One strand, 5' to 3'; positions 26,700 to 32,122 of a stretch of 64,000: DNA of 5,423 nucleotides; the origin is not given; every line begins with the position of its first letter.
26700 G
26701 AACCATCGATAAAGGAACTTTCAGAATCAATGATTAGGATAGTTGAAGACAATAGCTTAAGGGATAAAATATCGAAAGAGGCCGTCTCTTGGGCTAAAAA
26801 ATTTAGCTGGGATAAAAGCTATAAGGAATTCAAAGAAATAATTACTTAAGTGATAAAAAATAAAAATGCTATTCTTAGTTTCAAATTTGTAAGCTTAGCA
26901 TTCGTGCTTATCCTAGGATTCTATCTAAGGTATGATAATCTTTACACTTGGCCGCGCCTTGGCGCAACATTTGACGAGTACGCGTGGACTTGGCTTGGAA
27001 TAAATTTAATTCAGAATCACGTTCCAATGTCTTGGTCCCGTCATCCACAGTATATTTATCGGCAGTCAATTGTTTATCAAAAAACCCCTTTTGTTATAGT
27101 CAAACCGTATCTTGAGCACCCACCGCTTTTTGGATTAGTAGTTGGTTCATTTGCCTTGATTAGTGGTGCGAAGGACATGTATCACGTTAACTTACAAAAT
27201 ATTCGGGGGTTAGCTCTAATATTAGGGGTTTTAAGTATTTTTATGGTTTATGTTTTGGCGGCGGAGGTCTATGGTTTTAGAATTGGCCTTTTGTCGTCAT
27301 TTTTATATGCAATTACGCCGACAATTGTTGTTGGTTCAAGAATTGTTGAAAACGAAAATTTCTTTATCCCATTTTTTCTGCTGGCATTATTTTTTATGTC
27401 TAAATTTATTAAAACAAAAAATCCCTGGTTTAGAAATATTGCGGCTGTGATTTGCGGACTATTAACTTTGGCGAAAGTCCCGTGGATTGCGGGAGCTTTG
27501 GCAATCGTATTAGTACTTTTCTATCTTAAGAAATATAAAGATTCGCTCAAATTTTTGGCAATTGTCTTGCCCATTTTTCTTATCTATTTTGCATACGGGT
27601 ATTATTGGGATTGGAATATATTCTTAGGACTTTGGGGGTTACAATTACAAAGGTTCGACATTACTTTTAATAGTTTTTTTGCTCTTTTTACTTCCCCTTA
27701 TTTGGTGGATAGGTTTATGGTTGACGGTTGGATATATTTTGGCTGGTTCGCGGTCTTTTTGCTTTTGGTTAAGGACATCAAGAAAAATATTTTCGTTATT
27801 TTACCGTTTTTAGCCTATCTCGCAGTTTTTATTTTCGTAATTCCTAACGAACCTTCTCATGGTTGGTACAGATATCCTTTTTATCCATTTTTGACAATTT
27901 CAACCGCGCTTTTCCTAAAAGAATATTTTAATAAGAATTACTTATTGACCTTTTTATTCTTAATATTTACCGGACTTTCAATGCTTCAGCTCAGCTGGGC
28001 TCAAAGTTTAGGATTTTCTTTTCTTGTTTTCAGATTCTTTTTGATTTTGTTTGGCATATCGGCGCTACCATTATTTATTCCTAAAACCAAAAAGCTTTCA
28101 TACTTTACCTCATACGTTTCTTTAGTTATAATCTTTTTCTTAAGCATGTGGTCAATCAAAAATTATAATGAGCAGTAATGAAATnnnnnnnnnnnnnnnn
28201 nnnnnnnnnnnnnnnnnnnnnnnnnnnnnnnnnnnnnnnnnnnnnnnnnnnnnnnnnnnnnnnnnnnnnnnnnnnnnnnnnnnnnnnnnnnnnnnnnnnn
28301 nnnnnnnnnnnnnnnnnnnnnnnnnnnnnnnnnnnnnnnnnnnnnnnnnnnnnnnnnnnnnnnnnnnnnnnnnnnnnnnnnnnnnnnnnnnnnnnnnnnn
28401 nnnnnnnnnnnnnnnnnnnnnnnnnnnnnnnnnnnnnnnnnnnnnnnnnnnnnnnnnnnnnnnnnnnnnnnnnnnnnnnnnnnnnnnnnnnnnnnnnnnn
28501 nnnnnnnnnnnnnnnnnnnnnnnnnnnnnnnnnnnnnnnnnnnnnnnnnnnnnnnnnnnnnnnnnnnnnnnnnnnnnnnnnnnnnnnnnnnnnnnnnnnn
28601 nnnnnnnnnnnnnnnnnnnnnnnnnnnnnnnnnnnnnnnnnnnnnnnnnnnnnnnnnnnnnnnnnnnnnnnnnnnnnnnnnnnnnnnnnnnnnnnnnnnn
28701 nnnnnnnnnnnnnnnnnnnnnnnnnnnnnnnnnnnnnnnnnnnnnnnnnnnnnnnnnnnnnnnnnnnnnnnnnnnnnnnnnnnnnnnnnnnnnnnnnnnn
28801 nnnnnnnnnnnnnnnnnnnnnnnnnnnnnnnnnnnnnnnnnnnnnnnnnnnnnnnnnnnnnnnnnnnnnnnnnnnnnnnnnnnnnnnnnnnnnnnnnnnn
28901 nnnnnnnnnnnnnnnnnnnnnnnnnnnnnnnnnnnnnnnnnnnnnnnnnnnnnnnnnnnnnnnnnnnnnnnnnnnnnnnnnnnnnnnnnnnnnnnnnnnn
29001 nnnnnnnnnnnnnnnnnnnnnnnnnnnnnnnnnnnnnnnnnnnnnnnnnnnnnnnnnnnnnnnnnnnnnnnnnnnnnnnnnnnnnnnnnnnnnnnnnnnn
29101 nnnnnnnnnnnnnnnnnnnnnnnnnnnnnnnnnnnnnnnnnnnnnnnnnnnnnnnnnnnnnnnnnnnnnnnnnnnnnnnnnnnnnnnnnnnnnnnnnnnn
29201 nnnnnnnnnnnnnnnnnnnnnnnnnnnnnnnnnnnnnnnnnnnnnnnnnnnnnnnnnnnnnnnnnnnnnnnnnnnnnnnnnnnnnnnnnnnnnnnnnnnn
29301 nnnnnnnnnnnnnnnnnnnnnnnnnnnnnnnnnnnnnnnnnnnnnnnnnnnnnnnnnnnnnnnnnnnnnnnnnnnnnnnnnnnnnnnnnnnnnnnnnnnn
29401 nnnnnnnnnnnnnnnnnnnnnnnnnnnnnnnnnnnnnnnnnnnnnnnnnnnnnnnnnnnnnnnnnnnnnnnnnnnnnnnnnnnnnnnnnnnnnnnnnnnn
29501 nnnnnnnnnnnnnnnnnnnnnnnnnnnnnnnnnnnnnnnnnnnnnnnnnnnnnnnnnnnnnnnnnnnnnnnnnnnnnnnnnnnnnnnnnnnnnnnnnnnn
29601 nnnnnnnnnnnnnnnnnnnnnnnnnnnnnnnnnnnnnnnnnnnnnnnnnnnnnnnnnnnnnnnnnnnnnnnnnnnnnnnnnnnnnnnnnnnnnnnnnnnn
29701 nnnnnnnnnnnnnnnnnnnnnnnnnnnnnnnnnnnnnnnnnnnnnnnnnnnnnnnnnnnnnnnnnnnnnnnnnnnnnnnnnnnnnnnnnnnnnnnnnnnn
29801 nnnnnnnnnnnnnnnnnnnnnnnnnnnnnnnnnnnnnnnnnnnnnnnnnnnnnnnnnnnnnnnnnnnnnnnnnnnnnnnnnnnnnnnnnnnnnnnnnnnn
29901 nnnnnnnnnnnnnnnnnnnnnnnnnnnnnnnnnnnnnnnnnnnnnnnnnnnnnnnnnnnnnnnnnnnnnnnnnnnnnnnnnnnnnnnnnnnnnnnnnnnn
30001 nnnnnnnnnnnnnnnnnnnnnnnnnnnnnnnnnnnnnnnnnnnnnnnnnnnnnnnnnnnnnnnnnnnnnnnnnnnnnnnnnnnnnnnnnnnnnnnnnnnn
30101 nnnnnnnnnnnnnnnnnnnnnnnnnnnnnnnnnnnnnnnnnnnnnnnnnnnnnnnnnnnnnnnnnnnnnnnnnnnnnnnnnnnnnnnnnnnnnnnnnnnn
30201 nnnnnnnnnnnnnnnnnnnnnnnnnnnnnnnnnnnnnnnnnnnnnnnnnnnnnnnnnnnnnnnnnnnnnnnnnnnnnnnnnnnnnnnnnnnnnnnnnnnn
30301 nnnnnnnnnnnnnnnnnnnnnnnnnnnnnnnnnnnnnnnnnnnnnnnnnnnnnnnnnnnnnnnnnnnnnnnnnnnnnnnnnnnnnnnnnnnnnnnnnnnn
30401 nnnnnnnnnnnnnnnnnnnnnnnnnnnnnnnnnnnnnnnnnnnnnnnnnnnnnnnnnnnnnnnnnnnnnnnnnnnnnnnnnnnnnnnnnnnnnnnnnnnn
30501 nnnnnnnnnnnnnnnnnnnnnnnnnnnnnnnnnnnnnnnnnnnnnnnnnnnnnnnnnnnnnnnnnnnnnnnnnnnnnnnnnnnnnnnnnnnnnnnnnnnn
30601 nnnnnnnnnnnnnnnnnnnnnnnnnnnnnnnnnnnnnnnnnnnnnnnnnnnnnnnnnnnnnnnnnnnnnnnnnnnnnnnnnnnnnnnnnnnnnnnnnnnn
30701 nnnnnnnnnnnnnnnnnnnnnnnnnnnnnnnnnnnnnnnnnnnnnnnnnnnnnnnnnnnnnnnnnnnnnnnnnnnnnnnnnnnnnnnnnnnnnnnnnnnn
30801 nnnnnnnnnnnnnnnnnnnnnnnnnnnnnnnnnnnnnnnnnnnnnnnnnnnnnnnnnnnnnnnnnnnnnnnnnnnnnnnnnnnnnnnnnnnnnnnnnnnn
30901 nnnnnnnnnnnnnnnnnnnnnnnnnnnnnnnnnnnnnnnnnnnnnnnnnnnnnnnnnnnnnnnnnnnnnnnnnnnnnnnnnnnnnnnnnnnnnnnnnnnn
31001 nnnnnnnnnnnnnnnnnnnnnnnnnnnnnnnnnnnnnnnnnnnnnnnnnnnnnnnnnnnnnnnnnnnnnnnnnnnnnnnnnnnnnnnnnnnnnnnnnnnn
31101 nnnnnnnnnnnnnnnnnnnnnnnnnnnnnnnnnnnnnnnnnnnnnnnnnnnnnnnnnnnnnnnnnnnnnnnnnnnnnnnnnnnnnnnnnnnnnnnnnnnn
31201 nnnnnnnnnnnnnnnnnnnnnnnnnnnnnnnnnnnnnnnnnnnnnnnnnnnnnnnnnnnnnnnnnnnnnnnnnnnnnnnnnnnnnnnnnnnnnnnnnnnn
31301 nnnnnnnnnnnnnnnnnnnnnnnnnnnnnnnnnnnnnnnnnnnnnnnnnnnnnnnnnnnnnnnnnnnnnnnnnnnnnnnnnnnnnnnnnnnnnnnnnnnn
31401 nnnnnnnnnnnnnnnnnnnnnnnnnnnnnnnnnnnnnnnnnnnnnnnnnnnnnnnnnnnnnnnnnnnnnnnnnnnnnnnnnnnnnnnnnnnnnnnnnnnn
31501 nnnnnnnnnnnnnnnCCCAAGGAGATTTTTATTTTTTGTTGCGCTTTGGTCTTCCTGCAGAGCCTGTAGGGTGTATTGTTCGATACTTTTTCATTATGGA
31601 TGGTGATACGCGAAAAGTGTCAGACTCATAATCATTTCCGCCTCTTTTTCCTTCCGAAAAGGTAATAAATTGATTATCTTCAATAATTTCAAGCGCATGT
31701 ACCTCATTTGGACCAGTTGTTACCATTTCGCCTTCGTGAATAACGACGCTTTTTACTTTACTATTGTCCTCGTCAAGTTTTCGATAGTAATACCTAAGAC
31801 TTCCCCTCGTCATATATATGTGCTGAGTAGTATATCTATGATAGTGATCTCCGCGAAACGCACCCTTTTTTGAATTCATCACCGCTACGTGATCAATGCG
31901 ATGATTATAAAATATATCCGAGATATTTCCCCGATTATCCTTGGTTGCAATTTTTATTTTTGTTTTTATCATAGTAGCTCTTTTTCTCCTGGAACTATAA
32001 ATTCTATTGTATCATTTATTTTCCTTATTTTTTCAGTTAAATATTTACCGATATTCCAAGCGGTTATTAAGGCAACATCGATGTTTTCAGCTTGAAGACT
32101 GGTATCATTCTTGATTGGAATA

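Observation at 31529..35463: Minus-strand GDP-mannose 4,6-dehydratase operon with a zinc-ribbon sugar C-methyltransferase: a candidate GDP-linked branched-chain 6-deoxyhexose pathway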

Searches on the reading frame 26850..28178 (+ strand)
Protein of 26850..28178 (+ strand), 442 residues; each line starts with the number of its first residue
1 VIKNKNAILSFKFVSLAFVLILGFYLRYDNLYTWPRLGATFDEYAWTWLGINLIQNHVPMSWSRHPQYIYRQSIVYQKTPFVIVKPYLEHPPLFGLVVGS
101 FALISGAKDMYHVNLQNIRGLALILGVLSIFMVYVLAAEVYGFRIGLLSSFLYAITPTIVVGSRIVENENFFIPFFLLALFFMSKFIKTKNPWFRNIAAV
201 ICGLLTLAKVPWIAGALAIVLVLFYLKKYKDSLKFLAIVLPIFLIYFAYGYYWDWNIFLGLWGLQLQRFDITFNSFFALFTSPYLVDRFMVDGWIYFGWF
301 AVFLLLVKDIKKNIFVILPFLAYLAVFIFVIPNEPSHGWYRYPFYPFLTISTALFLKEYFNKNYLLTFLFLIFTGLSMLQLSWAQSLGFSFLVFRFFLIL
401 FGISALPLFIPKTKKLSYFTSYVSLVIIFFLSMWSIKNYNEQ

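Call 9: search_protein_families(library=pfam, proteins=[window:26850-28178:+], max_evalue=0.001)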
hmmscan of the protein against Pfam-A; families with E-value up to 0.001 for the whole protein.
window:26850-28178:+ (442 aa): 2 families
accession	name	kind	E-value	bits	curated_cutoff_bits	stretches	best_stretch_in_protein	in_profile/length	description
PF13231.12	PMT_2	-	4.5e-14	53.4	26.1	1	90-244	2-153/160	Dolichyl-phosphate-mannose-protein mannosyltransferase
PF02366.24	PMT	-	3.8e-06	27.1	22.7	1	100-225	65-195/245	Dolichyl-phosphate-mannose-protein mannosyltransferase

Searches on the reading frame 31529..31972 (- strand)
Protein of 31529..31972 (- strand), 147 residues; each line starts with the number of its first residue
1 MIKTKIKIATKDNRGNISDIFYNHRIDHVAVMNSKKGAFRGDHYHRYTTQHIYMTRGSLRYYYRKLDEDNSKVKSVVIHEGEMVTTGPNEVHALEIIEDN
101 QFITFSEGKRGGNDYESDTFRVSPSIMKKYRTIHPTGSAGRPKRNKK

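Call 3: search_protein_families(library=pfam, proteins=[window:31529-31972:-], max_evalue=0.01)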
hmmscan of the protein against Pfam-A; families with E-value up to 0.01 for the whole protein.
window:31529-31972:- (147 aa): 3 families
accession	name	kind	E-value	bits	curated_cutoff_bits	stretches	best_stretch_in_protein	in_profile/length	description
PF14667.12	Polysacc_synt_C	-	2.8e-09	37.5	28.7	1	11-105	2-96/111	Polysaccharide biosynthesis C-terminal domain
PF07883.17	Cupin_2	-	0.00022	21.3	27.2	1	32-99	3-61/70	Cupin domain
PF00190.28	Cupin_1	-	0.0092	16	22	0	30-107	36-112/151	Cupin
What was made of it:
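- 31529..31972 (-): cupin B (147 aa): stand-alone CapF-C-terminal-type cupin, constant partner of the clade-A MT. PF14667 37.5 bits (cutoff 28.7; call 3).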

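Call 4: search_protein_families(library=ncbifam, proteins=[window:31529-31972:-], max_evalue=0.01)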
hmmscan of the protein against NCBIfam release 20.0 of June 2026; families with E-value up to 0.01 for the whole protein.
window:31529-31972:- (147 aa): 1 family
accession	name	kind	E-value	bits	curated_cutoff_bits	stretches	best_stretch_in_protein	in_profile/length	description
NF047837.1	UDPAcbARedWbcJ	equivalog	0.0061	15.5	500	1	11-104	255-348/372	UDP-2-acetamido-2,6-beta-L-arabino-hexul-4-ose reductase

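Call 17: search_solved_structures(query=window:31529-31972:-, max_evalue=1, show_alignments=2)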
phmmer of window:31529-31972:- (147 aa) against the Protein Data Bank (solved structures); distinct sequences matched with E-value up to 1: 4.
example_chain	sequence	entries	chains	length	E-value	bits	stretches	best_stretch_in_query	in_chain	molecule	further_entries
3dl3_A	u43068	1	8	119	0.3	14.3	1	52-105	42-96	Tellurite resistance protein B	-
2zkl_A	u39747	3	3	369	0.36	14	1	11-105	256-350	Capsular polysaccharide synthesis enzyme Cap5F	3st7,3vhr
4yrd_A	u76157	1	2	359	0.4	13.8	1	11-105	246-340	Capsular polysaccharide synthesis enzyme Cap5F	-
5u55_A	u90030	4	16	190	0.46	13.7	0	49-93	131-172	(S)-2-hydroxypropylphosphonic acid epoxidase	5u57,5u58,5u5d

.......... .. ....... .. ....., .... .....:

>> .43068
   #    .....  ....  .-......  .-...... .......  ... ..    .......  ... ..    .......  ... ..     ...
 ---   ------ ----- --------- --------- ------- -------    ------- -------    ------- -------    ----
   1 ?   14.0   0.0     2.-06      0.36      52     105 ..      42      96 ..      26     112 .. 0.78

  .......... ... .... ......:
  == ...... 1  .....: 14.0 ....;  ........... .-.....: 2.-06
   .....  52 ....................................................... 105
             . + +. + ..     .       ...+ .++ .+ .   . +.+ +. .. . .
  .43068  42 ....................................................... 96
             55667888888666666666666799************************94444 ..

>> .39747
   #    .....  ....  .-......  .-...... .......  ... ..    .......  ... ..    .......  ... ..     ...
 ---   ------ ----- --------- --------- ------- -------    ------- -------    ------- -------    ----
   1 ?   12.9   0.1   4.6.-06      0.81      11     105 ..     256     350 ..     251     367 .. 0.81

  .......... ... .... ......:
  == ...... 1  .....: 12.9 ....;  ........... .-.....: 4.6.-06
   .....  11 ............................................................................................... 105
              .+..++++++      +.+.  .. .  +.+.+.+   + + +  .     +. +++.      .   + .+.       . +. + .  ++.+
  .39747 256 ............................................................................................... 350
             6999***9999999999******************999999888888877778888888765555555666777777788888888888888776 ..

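Call 62: search_solved_structures(query=A3, max_evalue=0.1, show_alignments=1)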
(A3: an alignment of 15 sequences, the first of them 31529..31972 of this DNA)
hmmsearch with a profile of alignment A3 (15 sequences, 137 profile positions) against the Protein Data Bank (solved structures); distinct sequences matched with E-value up to 0.1: 29.
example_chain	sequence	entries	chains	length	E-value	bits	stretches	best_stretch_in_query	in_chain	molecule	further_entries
6ufi_A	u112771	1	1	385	4e-08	36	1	32-103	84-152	Cupin domain-containing protein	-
4met_A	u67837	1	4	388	1e-07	34.7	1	32-105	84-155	Oxalate decarboxylase OxdC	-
6tzp_A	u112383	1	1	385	1.1e-07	34.6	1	32-103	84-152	Oxalate decarboxylase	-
5hi0_A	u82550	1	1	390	2.7e-07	33.4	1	32-105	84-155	Oxalate decarboxylase OxdC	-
3s0m_A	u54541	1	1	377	2.9e-07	33.3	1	32-103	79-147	Oxalate decarboxylase oxdC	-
5vg3_A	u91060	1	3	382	2.9e-07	33.3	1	32-103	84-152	Oxalate decarboxylase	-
1j58_A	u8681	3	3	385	2.9e-07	33.2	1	32-103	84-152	YVRK PROTEIN | OXALATE DECARBOXYLASE OXDC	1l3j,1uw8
2uyb_A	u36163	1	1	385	2.9e-07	33.2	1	32-103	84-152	OXALATE DECARBOXYLASE OXDC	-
2v09_A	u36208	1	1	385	3.1e-07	33.1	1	32-102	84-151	OXALATE DECARBOXYLASE OXDC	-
2uy9_A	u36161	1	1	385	3.6e-07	33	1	32-102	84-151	OXALATE DECARBOXYLASE OXDC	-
2uya_A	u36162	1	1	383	3.7e-07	32.9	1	32-102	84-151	OXALATE DECARBOXYLASE OXDC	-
2vqa_A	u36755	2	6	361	6.3e-07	32.2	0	34-95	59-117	SLL1358 PROTEIN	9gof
2uy8_A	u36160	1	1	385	8.3e-06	28.5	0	29-68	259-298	OXALATE DECARBOXYLASE OXDC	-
4yrd_A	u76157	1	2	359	9e-05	25.2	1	11-106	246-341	Capsular polysaccharide synthesis enzyme Cap5F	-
2zkl_A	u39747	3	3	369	0.0001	25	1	11-106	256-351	Capsular polysaccharide synthesis enzyme Cap5F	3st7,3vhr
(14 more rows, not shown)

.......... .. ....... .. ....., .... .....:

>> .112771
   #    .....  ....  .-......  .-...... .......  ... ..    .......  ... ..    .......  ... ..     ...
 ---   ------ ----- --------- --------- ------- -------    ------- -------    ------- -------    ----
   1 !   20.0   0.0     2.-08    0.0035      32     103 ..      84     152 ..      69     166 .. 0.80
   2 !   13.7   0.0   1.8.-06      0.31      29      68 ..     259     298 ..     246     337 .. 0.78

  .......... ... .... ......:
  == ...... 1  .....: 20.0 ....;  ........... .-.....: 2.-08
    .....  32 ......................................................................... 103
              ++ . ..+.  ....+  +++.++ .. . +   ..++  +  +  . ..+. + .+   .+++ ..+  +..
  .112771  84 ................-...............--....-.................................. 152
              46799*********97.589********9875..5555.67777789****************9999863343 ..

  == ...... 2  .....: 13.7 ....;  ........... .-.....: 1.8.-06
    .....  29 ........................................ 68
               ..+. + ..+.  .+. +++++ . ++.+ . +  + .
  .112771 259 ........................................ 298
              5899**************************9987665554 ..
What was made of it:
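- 31529..31972 (-): Profile against PDB: Cap5F cupin 1e-4, QdtA 1.3e-4, archaeal RmlC-like 1.6e-4, FdtA 4e-3 (call 62).
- Closest known: CapF / WbjC. Different: Similarity is weak (Cap5F E=0.36 with the single sequence, 1e-4 with the profile; calls 17, 62).
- The cupin B profile matches the QdtA and FdtA ketoisomerases about as well as it matches the CapF epimerase cupin (1.3e-4 and 4e-3 against 1e-4; call 62).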
